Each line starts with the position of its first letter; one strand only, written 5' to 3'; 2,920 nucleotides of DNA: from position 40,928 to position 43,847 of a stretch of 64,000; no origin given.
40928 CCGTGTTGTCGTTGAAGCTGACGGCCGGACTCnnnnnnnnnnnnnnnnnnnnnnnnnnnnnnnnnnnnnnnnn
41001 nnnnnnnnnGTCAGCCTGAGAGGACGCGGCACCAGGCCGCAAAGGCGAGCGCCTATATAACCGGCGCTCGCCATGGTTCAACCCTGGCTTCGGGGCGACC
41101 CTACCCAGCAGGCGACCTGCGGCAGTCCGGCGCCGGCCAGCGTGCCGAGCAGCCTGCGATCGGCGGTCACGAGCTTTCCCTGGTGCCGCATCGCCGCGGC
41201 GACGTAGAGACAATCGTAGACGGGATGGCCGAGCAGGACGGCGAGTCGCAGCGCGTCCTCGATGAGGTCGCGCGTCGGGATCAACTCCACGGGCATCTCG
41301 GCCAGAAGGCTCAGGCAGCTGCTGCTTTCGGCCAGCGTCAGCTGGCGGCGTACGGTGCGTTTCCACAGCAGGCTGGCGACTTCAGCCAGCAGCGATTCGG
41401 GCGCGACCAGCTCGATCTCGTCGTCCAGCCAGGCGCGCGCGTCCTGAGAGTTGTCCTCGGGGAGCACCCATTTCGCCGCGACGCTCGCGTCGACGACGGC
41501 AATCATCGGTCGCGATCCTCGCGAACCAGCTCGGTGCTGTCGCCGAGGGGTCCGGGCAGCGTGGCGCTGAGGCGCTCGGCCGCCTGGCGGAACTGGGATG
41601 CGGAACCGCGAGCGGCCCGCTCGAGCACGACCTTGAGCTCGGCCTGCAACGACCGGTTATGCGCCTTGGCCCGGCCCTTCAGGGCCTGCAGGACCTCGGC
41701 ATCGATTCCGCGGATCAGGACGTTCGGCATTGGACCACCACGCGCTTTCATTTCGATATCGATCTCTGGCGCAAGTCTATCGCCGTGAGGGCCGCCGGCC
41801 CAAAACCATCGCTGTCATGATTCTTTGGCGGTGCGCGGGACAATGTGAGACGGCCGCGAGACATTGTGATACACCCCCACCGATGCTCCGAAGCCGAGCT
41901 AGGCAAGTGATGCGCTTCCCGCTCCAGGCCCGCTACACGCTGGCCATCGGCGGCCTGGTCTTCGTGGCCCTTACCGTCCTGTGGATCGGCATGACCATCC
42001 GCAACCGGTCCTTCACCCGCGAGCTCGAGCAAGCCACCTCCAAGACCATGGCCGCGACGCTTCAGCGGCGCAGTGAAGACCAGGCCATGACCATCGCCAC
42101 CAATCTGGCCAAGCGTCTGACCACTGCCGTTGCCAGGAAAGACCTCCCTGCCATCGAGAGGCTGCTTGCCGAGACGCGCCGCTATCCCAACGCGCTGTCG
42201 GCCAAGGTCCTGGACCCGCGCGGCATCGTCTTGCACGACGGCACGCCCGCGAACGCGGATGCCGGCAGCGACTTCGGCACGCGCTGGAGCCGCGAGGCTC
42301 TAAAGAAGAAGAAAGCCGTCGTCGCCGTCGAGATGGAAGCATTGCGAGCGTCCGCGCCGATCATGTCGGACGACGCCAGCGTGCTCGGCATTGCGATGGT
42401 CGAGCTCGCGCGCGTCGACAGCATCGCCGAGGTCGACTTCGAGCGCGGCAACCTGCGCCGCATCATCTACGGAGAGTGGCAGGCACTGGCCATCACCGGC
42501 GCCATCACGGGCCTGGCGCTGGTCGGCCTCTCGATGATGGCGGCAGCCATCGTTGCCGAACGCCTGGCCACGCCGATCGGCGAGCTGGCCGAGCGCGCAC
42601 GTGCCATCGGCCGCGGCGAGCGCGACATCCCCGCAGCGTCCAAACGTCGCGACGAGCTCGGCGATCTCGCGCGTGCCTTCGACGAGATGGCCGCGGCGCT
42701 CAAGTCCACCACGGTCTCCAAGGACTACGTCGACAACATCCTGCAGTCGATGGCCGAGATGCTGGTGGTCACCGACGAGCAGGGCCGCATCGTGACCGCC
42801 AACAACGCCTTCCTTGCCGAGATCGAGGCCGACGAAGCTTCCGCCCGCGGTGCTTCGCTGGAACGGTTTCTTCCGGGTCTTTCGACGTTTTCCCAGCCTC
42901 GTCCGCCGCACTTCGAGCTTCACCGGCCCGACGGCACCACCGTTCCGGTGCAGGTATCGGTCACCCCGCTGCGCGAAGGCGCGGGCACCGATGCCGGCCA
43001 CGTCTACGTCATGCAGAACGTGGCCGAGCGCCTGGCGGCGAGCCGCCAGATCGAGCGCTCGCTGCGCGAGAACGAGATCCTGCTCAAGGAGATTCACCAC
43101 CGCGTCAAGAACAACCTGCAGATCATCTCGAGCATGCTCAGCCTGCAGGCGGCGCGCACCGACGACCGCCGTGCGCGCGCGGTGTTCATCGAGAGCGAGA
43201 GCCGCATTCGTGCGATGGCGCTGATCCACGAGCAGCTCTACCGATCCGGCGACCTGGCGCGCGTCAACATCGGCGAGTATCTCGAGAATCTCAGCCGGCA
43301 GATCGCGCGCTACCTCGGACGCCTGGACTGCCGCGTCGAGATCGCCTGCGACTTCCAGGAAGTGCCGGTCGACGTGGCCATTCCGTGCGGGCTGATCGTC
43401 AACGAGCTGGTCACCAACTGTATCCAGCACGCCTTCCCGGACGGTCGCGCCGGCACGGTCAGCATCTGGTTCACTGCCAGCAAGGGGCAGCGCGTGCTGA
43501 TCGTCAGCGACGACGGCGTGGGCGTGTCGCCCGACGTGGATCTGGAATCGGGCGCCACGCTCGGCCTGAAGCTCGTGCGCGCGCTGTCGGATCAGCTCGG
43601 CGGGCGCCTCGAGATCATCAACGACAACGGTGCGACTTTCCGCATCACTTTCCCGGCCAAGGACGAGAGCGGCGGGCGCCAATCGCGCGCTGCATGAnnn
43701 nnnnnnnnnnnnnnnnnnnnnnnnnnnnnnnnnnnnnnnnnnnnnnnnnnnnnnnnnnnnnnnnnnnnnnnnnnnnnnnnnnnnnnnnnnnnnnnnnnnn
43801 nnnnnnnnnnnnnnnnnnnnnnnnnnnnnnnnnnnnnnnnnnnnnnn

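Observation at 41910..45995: Two-component sigma-54 system that appears to drive a structured small RNA (CbrAB-CrcZ-like architecture)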

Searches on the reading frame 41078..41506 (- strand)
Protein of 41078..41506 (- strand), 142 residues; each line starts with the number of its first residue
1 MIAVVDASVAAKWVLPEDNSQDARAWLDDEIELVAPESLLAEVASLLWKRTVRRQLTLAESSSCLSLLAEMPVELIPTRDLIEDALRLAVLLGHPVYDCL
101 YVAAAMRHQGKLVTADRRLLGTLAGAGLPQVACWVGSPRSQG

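Call 58: search_protein_families(library=ncbifam, proteins=[window:41078-41506:-], max_evalue=0.00001)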
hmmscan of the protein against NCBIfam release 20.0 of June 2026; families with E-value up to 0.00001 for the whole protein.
window:41078-41506:- (142 aa): 0 families

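Call 65: search_protein_families(library=pfam, proteins=[window:41078-41506:-], max_evalue=0.01)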
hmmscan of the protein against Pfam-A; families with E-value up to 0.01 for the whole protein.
window:41078-41506:- (142 aa): 2 families
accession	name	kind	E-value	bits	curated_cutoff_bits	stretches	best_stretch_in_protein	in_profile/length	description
PF01850.27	PIN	-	1.2e-13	52.2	23.6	1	4-119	2-114/120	PIN domain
PF10130.15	PIN_2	-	0.005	17.5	22.4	1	4-121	1-117/133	PIN domain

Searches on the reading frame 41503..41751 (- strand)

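Call 58: search_protein_families(library=ncbifam, proteins=[window:41503-41751:-], max_evalue=0.00001)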
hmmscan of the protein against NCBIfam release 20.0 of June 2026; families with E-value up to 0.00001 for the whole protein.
window:41503-41751:- (82 aa): 0 families

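Call 65: search_protein_families(library=pfam, proteins=[window:41503-41751:-], max_evalue=0.01)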
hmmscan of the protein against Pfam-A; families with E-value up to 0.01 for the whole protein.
window:41503-41751:- (82 aa): 1 family
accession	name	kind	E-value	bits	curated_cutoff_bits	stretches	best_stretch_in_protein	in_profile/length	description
PF22513.2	FitA-like_RHH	-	9.8e-13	48.3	27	1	9-47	1-39/39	Antitoxin FitA-like, ribbon-helix-helix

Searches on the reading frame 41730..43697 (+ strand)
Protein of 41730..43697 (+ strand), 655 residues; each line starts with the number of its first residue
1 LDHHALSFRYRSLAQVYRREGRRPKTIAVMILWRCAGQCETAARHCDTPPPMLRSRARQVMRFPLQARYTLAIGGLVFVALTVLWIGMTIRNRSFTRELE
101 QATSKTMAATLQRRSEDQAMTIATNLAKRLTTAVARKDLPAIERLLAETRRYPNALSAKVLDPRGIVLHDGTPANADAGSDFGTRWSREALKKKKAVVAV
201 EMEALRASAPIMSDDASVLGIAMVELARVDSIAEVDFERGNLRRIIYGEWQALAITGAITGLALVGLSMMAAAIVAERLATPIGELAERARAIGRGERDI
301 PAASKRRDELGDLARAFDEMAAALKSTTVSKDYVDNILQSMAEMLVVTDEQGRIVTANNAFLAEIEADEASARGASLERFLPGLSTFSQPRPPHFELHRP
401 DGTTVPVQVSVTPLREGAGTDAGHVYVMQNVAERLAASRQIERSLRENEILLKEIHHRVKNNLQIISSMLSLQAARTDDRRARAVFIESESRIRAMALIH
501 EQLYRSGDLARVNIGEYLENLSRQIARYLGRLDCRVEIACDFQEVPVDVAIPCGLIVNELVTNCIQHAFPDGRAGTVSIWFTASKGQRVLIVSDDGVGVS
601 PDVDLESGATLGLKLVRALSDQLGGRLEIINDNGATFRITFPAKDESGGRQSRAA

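Call 5: search_protein_families(library=pfam, proteins=[window:41730-43697:+])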
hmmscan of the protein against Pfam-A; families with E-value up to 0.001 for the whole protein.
window:41730-43697:+ (655 aa): 10 families
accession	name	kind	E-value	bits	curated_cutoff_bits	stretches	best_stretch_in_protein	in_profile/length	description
PF07568.18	HisKA_2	-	1.8e-28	98.9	22.3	1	454-527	1-74/76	Histidine kinase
PF02518.31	HATPase_c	-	4.1e-13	50.2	26.4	1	554-644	7-110/111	Histidine kinase-, DNA gyrase B-, and HSP90-like ATPase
PF00672.30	HAMP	-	3.2e-12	47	25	1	276-325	3-52/53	HAMP domain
PF13581.12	HATPase_c_2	-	1.4e-08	35.2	27.4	1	544-639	23-125/127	Histidine kinase-like ATPase domain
PF17203.10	sCache_3_2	-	1.1e-07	32.5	28.4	1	108-224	3-124/140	Single cache domain 3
PF08448.16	PAS_4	-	2.6e-07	31.3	23.1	1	339-434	2-108/110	PAS fold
PF07536.20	HWE_HK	-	2.1e-06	28.8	22.8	1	454-507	1-52/83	HWE histidine kinase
PF13426.13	PAS_9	-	5.6e-06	27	27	1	344-432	3-102/103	PAS domain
PF00989.32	PAS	-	0.00013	22.4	22.6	0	334-419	3-101/113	PAS fold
PF17152.10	CHASE8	-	0.00078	20.1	27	0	112-211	2-89/102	Periplasmic sensor domain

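Call 58: search_protein_families(library=ncbifam, proteins=[window:41910-43697:+], max_evalue=0.00001)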
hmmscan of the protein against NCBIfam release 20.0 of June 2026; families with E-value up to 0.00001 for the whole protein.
window:41910-43697:+ (595 aa): 17 families
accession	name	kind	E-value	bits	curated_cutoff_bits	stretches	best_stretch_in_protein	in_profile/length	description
NF051872.1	HisKinPhyk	equivalog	2.3e-38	132.1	750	1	369-582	323-537/537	sensor histidine kinase PhyK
NF033092.0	HK_WalK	equivalog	1.1e-21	77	725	1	17-540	10-533/594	cell wall metabolism sensor histidine kinase WalK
NF052306.1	BluLightHisKinLov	equivalog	2.6e-17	62.7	450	1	338-582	103-333/334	blue-light-activated histidine kinase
NF010077.0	PRK13559.1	subfamily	2.8e-17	62.6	361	1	341-586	127-362/364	hypothetical protein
NF008468.0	PRK11360.1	equivalog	4e-16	58.5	646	1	199-587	200-612/616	two-component system sensor histidine kinase AtoS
NF008184.0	PRK10935.1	equivalog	4.2e-13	48.8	553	0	190-266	147-224/565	nitrate/nitrite two-component system sensor histidine kinase NarQ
NF038263.1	prot_phos_SiaA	equivalog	6.1e-11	41.6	700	1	127-268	247-383/658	biofilm regulation protein phosphatase SiaA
NF046044.1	PnpS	equivalog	8.1e-10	38.3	400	0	223-315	2-98/390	two-component system histidine kinase PnpS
NF008312.0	PRK11100.1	equivalog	1.3e-09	37.4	356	0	200-276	187-262/477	two-component system sensor histidine kinase CreC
TIGR00229.1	sensory_box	domain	1.7e-08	34.6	22.9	0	335-379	81-124/126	PAS domain S-box protein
NF040691.1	MtrAB_MtrB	equivalog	1.8e-08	33.8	450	1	198-267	191-260/507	MtrAB system histidine kinase MtrB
NF033090.1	HK_VanS_B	exception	2.6e-07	30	920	1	190-269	130-208/447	vancomycin resistance histidine kinase VanS-B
NF058527.1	HistKinChvGCaul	equivalog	1.3e-06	27.4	740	0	177-265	213-300/535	two-component sensor histidine kinase ChvG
NF012163.2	BaeS_SmeS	equivalog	1.4e-06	27.5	500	1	147-277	128-247/457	sensor histidine kinase efflux regulator BaeS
NF007896.0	PRK10600.1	equivalog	2.3e-06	26.6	578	0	482-584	488-586/598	nitrate/nitrite two-component system sensor histidine kinase NarX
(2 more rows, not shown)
